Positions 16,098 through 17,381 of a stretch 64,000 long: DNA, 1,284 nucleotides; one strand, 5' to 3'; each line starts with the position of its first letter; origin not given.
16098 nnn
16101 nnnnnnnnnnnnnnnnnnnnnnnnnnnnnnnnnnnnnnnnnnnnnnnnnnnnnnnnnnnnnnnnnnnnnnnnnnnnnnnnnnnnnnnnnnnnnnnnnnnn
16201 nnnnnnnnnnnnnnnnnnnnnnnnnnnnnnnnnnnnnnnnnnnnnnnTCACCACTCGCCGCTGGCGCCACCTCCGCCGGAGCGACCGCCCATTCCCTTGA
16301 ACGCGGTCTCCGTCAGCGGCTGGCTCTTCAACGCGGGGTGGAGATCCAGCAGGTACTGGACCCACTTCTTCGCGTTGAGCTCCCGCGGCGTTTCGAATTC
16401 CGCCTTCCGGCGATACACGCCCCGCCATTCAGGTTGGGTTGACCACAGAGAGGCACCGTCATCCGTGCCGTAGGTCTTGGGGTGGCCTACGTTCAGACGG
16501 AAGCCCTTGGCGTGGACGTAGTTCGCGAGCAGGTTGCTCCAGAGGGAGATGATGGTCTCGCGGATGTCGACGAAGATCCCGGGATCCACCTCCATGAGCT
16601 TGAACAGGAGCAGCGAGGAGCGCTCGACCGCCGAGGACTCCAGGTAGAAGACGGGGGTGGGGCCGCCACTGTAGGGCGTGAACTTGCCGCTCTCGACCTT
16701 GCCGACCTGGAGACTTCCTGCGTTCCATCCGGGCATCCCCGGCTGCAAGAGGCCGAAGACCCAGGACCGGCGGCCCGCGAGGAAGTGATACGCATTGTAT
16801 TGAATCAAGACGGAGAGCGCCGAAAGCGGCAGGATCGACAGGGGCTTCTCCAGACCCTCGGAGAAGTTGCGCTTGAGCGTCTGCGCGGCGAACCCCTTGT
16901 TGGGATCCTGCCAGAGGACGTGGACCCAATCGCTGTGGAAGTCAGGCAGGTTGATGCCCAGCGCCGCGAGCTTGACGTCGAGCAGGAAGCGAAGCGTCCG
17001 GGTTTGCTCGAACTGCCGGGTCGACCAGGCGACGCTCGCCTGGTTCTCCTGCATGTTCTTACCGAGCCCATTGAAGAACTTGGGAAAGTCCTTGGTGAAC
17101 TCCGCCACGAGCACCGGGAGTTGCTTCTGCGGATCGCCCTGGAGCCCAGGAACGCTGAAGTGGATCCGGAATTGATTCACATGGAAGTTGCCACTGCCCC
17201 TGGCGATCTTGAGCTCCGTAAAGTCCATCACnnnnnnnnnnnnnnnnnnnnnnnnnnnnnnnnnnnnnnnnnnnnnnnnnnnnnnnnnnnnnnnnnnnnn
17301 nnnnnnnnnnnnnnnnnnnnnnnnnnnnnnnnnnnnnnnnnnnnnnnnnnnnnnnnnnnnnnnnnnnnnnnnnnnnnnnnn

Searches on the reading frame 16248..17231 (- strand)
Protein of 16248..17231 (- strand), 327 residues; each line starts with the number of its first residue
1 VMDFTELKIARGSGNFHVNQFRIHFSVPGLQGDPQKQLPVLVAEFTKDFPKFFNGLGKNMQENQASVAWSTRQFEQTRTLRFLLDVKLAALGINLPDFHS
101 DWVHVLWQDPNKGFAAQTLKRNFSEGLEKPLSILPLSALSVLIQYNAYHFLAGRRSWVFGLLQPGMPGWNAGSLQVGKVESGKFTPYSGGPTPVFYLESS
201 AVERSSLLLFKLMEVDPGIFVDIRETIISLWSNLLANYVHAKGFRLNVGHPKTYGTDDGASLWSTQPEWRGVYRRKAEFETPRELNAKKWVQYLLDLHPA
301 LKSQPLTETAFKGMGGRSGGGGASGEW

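Call 5: search_protein_families(library=pfam, proteins=[window:16248-17231:-], max_evalue=0.01)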
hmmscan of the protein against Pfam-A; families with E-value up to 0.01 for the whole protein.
window:16248-17231:- (327 aa): 0 families

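Call 12: search_protein_families(library=ncbifam, proteins=[window:16248-17231:-], max_evalue=0.01)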
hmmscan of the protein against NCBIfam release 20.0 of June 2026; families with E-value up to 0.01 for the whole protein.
window:16248-17231:- (327 aa): 0 families

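Call 23: find_homologous_proteins(query=window:16248-17231:-)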
Query window:16248-17231:- (327 aa): 15 proteins with E <= 0.001 among 2780 candidates.
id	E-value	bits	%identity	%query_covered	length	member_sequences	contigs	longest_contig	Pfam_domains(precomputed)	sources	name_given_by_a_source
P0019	4.3e-215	731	96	100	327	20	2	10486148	-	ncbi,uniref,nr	ncbi:hypothetical protein [Corallococcus exiguus]|uniref:hypothetical protein n=1 Tax=Corallococcus 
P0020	2.0e-189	647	86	95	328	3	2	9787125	-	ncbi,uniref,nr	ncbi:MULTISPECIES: hypothetical protein [unclassified Corallococcus]|uniref:hypothetical protein n=1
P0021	3.6e-148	511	70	94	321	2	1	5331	-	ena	-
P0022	3.0e-147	508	67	94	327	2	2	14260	-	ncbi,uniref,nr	ncbi:hypothetical protein D7Y13_26820 [Corallococcus praedator]|uniref:DUF3396 domain-containing pro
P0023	1.7e-145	503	68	94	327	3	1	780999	-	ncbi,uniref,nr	ncbi:hypothetical protein OV208_11900 [Corallococcus sp. bb12-1]|uniref:hypothetical protein n=1 Tax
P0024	6.5e-142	491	67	94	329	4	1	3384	-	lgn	-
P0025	9.6e-140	484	67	93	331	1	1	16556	-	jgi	jgi:hypothetical protein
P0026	7.4e-138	477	61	94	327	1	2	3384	-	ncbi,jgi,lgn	jgi:hypothetical protein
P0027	8.3e-138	477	63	94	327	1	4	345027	-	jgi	jgi:hypothetical protein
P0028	9.2e-134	464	63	95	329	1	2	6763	-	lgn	-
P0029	2.3e-56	210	47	69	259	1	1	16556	-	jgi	jgi:hypothetical protein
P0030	3.6e-20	91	31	74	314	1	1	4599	-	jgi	jgi:hypothetical protein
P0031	2.8e-16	78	26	92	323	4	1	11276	-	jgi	jgi:hypothetical protein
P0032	2.1e-4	39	25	75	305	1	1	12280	-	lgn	-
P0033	2.4e-4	39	26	77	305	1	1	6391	-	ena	-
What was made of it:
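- On DUF3396 (TsiV-type T6SS immunity) for gene 2: The single UniRef label (call 23) was not reproduced.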

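Call 26: search_protein_families(library=pfam, alignment_id=A1, max_evalue=5)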
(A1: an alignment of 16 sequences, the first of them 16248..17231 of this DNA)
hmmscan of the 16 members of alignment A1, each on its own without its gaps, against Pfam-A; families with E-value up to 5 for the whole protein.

A. member 1, window:16248-17231:- (327 aa): 0 families

B. families by the number of members that match (of 16 scanned): 2 families
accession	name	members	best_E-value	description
PF11981.13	DUF3482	1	0.29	Domain of unknown function (DUF3482)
PF01959.21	DHQS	1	0.41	3-dehydroquinate synthase II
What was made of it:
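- Checked: Gene 2 (about 326 aa) has no Pfam or NCBIfam hit (calls 5, 12, 26).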

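Call 27: find_encoding_contigs(protein=P0027, flank=10000, max_places=3)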
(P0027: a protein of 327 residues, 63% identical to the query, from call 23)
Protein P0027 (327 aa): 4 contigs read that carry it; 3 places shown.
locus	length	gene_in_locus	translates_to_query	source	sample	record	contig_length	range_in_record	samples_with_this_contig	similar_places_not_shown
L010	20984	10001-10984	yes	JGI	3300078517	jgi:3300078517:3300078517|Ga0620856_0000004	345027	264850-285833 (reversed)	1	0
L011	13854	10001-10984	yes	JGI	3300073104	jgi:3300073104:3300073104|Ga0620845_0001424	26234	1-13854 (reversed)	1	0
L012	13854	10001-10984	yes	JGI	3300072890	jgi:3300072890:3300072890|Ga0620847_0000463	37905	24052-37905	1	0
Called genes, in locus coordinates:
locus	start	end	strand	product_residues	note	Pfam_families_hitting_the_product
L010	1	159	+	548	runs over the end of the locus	PF05947:T6SS_TssF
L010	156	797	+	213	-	PF09850:DotU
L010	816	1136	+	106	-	-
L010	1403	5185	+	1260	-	PF14331:IcmF-related_N (weak), PF21070:IcmF_helical (weak)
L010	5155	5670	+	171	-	PF22361:IglE_N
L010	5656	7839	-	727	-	-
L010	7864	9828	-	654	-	-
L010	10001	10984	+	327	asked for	-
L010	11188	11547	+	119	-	-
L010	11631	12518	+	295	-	PF01522:Polysacc_deac_1, PF05036:SPOR (weak)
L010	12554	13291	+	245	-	-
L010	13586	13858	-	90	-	-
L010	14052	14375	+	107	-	-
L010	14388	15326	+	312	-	PF04909:Amidohydro_2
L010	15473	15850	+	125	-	PF00072:Response_reg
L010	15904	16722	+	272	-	PF00005:ABC_tran, PF13304:AAA_21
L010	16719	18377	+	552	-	-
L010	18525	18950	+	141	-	PF11218:DUF3011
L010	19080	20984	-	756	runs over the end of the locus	PF00672:HAMP, PF02518:HATPase_c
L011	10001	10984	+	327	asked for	-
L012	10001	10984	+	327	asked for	-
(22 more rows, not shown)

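Call 28: find_encoding_contigs(protein=P0031, flank=10000, max_places=3)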
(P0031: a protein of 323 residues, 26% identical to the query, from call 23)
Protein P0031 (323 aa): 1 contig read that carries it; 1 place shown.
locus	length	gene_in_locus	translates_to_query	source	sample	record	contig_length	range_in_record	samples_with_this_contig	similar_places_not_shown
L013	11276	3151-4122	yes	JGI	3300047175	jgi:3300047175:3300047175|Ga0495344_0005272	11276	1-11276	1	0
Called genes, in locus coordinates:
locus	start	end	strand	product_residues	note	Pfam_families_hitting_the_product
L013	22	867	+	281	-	PF00108:Thiolase_N, PF02803:Thiolase_C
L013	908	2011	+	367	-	PF00581:Rhodanese, PF26341:AAA_SelU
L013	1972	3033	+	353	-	PF00586:AIRS, PF02769:AIRS_C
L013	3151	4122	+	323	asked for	-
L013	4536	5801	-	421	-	-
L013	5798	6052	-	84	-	-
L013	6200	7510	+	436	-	PF20510:HgmA_N, PF04209:HgmA_C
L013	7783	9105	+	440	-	PF03137:OATP (faint), PF07690:MFS_1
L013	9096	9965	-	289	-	PF00440:TetR_N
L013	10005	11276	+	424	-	?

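Call 39: predict_structure(alignment_id=A1)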
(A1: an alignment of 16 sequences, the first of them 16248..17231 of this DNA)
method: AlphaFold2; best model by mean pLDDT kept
length: 327 residues; sequences in the alignment: 16
mean_pLDDT: 74.2   pTM: 0.77
mean pLDDT of the five models: 74.2, 71.6, 70.9, 69.2, 69.1
residues with pLDDT >= 90: 51; 70-90: 158; 50-70: 94; < 50: 24
segments of 3 or more residues with pLDDT < 50: 309-327
pLDDT, mean of each block of 10 residues (from residue 1): 51 80 90 91 91 73 78 75 76 71 83 83 56 61 52 81 78 76 79 89 73 66 72 85 85 71 77 88 89 89 66 33 25
secondary structure, 60 per line:
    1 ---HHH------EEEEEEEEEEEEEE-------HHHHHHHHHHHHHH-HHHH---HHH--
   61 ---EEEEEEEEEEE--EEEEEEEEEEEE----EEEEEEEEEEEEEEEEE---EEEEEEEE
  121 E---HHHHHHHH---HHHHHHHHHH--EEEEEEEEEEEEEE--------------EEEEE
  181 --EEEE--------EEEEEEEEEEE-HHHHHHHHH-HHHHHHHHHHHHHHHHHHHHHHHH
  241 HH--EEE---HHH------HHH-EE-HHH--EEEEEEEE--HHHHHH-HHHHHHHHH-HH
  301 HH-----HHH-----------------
elements in order: E13-26 H34-47 H49-52 E64-74 E77-88 E93-109 E113-121 H125-132 H136-145 E148-161 E176-180 E183-186 E195-205 H207-215 H217-242 E245-247 E272-279 H282-287 H289-297 H299-302
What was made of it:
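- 16248..17228 (-): Gene 2: a 326-aa cytoplasmic protein with a predicted START/SRPBCC-like helix-grip fold and the motif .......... It is the conserved accessory partner of LysM/PG_binding-tagged cargo. AF2 pLDDT 74, pTM 0.77 (call 39).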

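Call 44: search_protein_representatives(alignment_id=A1)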
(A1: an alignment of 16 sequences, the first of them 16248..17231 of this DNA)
Query: 16 sequences, 325 profile positions. Proteins with E-value up to 0.001 (for the whole library): 231; up to 1e-10: 198; up to 1e-30: 73. The best 150 are listed.
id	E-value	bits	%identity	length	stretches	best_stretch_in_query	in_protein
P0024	2.9e-159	545.9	-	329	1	2-325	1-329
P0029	3.0e-77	276.4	-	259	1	1-229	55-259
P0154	2.1e-76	273.6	-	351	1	2-306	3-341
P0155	4.0e-73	262.9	-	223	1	105-325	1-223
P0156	1.9e-69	250.8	-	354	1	4-314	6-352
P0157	2.1e-69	250.6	-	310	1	3-303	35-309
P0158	3.0e-69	250.1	-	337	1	7-310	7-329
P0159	1.4e-66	241.4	-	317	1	4-300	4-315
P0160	3.0e-66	240.3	-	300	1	3-305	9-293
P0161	4.0e-66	239.9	-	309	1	1-302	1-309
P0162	4.0e-61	223.4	-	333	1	2-303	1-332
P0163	1.2e-58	215.3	-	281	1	1-300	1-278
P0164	3.2e-57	210.6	-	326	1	2-325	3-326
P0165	4.1e-57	210.2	-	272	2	1-160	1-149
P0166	1.0e-56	208.9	-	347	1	4-311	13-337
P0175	6.5e-50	186.6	-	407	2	38-304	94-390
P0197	4.5e-39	150.9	-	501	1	3-304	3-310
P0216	7.0e-33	130.6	-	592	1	11-303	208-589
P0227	2.2e-29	119.1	-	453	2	3-163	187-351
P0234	3.5e-28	115.2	-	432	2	8-163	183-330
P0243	7.2e-27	110.9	-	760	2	89-304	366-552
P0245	1.2e-26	110.1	-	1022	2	48-161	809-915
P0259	6.3e-25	104.5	-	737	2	11-159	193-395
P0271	6.2e-24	101.2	-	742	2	38-306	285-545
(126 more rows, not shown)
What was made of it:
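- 16248..17228 (-): 231 family representatives (call 44).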

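Call 46: search_protein_families(library=pfam, alignment_id=A3, max_evalue=0.01)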
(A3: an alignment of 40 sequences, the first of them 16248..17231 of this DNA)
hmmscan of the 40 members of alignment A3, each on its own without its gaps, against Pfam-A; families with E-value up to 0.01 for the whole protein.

A. member 1, window:16248-17231:- (327 aa): 0 families

B. families by the number of members that match (of 40 scanned): 4 families
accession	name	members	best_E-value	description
PF00045.24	Hemopexin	1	3.1e-55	Hemopexin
PF00082.27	Peptidase_S8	1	4.6e-33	Subtilase family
PF01476.26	LysM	1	1.6e-06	LysM domain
PF23125.1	Xre-MbcA-ParS_M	1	0.00047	Antitoxin Xre/MbcA/ParS-like, middle domain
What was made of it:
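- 16248..17228 (-): No Pfam or NCBIfam hit (calls 5, 12, 26, 46).
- On DUF3396 (TsiV-type T6SS immunity) for gene 2: None of 16 close or 40 diverse family members hit it, even at E ≤ 5 and E ≤ 0.01 respectively (calls 26, 46).
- No member hits DUF3396 in Pfam, even at E ≤ 5 (calls 26, 46).
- Tried and rejected: It came from one UniRef name and was not reproduced (calls 26, 46).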

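Call 48: search_protein_families(library=pfam, proteins=[P0197, P0216, P0243, P0245, P0259, P0271, P0227, P0234, P0175], max_evalue=0.01)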
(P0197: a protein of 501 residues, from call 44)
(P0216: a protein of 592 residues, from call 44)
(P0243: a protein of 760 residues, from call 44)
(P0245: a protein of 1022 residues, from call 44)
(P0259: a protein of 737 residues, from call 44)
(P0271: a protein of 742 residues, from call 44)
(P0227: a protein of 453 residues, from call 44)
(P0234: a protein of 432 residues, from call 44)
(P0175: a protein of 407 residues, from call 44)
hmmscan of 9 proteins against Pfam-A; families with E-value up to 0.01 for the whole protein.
P0197 (501 aa): 1 family
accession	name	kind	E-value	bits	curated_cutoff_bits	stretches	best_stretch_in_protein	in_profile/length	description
PF00045.24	Hemopexin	-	3.1e-55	184.3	21.3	4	318-363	1-44/45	Hemopexin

P0216 (592 aa): 2 families
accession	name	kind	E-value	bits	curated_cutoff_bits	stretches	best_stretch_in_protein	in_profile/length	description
PF01476.26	LysM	-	1.6e-06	28.4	20.9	1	4-54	1-43/43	LysM domain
PF23125.1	Xre-MbcA-ParS_M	-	0.00047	20.3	27.8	1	326-357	15-47/51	Antitoxin Xre/MbcA/ParS-like, middle domain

P0243 (760 aa): 0 families

P0245 (1022 aa): 1 family
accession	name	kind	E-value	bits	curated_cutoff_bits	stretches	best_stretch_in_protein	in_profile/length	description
PF00082.27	Peptidase_S8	-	4.6e-33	115.2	21.8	2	442-567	152-288/288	Subtilase family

P0259 (737 aa): 0 families

P0271 (742 aa): 0 families

P0227 (453 aa): 0 families

P0234 (432 aa): 0 families

P0175 (407 aa): 0 families
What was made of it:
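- Other members are fused to hemopexin or to an S8 peptidase (calls 46, 48).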

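Call 52: find_related_loci(query=A3, collection=metagenome_contigs, flank=6000)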
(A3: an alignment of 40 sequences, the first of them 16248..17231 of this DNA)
Query A3 (327 aa) in metagenome_contigs; peptide patterns used: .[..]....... (x = any residue, [..] = any of these).
70 stretches matched a pattern; 48 encode a relative of the query (tblastn E <= 1e-3); 48 distinct loci.
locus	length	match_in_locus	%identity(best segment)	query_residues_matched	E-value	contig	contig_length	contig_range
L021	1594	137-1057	32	3-312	1e-41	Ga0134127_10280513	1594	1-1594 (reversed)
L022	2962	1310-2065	30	1-246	5e-27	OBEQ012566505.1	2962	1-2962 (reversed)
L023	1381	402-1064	31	1-248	3e-27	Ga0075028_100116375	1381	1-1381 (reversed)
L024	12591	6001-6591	34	1-242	4e-26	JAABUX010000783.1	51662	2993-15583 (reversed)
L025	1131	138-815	31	1-246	2e-25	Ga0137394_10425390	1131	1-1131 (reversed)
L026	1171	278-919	32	1-243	2e-25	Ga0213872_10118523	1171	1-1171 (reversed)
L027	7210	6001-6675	30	1-244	3e-24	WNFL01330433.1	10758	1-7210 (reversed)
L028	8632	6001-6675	30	1-244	3e-24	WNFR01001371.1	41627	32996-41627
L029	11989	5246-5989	31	1-245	8e-24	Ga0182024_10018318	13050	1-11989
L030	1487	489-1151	32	1-246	4e-24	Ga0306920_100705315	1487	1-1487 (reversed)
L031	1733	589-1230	30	1-244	2e-22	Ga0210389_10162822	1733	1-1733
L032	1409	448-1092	30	3-239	2e-22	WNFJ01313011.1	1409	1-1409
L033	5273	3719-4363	30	1-239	5e-22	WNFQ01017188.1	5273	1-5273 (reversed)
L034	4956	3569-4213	30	1-239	5e-22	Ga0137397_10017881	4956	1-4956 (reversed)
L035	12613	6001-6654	32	1-243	4e-25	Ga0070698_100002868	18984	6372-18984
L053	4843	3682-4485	27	3-303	1e-14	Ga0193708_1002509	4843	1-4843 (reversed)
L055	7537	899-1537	25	3-239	7e-13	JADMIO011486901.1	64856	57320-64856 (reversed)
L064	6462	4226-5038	25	10-262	6e-8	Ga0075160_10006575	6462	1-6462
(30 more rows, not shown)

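Call 64: fold_search(model_id=the predicted structure, library=pdb)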
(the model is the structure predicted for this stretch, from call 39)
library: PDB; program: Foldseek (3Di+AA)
matches with E <= 10: 654; with E <= 0.001: 1
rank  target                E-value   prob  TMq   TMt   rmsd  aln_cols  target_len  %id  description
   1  5jo2_A                9.0e-04  1.00  0.30  0.48   9.0       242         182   10  Crystal structure of abscisic acid-bound abscisic acid receptor PYL3 in complex with type 2C protein phosphatase HAB1 (released 2016-09-07)
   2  5ujv_A                1.9e-03  0.98  0.29  0.43   8.4       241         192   11  Crystal structure of FePYR1 in complex with abscisic acid (released 2017-11-08)
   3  3kaz_C                2.3e-03  1.00  0.33  0.55   7.6       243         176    7  Crystal structure of abscisic acid receptor PYL2 (released 2009-12-08)
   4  5jo1_A                2.4e-03  0.99  0.31  0.49   8.0       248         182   10  Crystal structure of phaseic acid-bound abscisic acid receptor PYL3 in complex with type 2C protein phosphatase HAB1 (released 2016-09-07)
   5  4dsc_B                3.6e-03  0.99  0.30  0.49   8.2       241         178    9  Complex structure of abscisic acid receptor PYL3 with (+)-ABA in spacegroup of H32 at 1.95A (released 2012-06-06)
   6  8h0h_A                5.3e-03  0.91  0.23  0.40  10.8       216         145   11  Hypotethical protein from Mycobacterium tuberculsosis (released 2023-09-06)
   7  3nr4_B                6.0e-03  0.99  0.32  0.53   7.7       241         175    7  Pyrabactin-bound PYL2 (released 2010-07-14)
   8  4dsb_A                6.0e-03  0.99  0.32  0.52   8.2       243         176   12  Complex Structure of Abscisic Acid Receptor PYL3 with (+)-ABA in Spacegroup of I 212121 at 2.70A (released 2012-06-06)
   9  3kdj_A                6.0e-03  0.96  0.29  0.47   9.2       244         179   12  Complex structure of (+)-ABA-bound PYL1 and ABI1 (released 2009-11-10)
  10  3ns2_B                6.3e-03  0.99  0.34  0.55   7.5       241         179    8  High-resolution structure of pyrabactin-bound PYL2 (released 2010-07-21)
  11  3uid_A                6.3e-03  0.99  0.30  0.51   6.5       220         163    9  Crystal Structure of Protein Ms6760 from Mycobacterium smegmatis (released 2011-11-23)
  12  3oji_B                6.3e-03  0.98  0.31  0.49   8.9       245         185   11  X-ray crystal structure of the Py13 -pyrabactin complex (released 2011-08-10)
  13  3klx_A                6.7e-03  0.98  0.31  0.50   9.1       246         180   10  Crystal structure of native abscisic acid receptor PYL3 (released 2010-11-10)
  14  3nr4_A                7.1e-03  0.99  0.33  0.53   7.8       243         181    7  Pyrabactin-bound PYL2 (released 2010-07-14)
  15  3njo_A                7.1e-03  0.93  0.29  0.47   8.0       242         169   10  X-ray crystal structure of the Pyr1-pyrabactin A complex (released 2010-08-18)
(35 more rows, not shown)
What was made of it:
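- On SRPBCC/START helix-grip superfamily (gene 2): Foldseek TM is about 0.3 normalised to the query and 0.5 to the target (call 64).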

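Call 67: search_protein_families(library=pfam, proteins=[L053:769-3549:+, L064:842-4123:+, L055:45-788:+, L010:7864-9828:-], max_evalue=0.01)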
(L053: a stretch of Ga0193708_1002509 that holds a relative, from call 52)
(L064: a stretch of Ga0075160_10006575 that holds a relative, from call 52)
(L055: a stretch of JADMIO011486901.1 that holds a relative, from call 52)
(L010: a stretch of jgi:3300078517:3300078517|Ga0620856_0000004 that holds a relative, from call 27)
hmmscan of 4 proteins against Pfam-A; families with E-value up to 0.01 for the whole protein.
L053:769-3549:+ (926 aa): 0 families

L064:842-4123:+ (1093 aa): 1 family
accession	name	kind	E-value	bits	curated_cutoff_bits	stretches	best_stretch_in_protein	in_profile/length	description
PF06696.16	Strep_SA_rep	-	0.00014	22.3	26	1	733-756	1-24/25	Streptococcal surface antigen repeat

L055:45-788:+ (247 aa): 0 families

L010:7864-9828:- (654 aa): 0 families

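Call 76: find_encoding_contigs(protein=P0025, flank=10000, max_places=2)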
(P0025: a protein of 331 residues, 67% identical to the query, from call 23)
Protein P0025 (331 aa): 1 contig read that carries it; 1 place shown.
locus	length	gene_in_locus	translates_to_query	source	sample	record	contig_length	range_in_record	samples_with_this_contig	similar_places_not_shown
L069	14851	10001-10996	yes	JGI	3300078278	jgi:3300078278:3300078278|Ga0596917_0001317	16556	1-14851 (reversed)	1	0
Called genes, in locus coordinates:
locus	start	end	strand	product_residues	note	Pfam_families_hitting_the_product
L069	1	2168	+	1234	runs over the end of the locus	PF21070:IcmF_helical (faint)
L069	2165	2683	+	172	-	PF22361:IglE_N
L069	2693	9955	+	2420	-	PF22544:HYDIN_VesB_CFA65-like_Ig (weak), PF15780:ASH, PF22073:Cep192_D4 (weak), PF22544:HYDIN_VesB_CFA65-like_Ig, PF15780:ASH (weak), PF22544:HYDIN_VesB_CFA65-like_Ig, PF22073:Cep192_D4, PF22544:HYDIN_VesB_CFA65-like_Ig, +16 more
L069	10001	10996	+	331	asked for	-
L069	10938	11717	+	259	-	-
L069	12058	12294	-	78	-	-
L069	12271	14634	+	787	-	PF01471:PG_binding_1, PF14412:AHH (weak)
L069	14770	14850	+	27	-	?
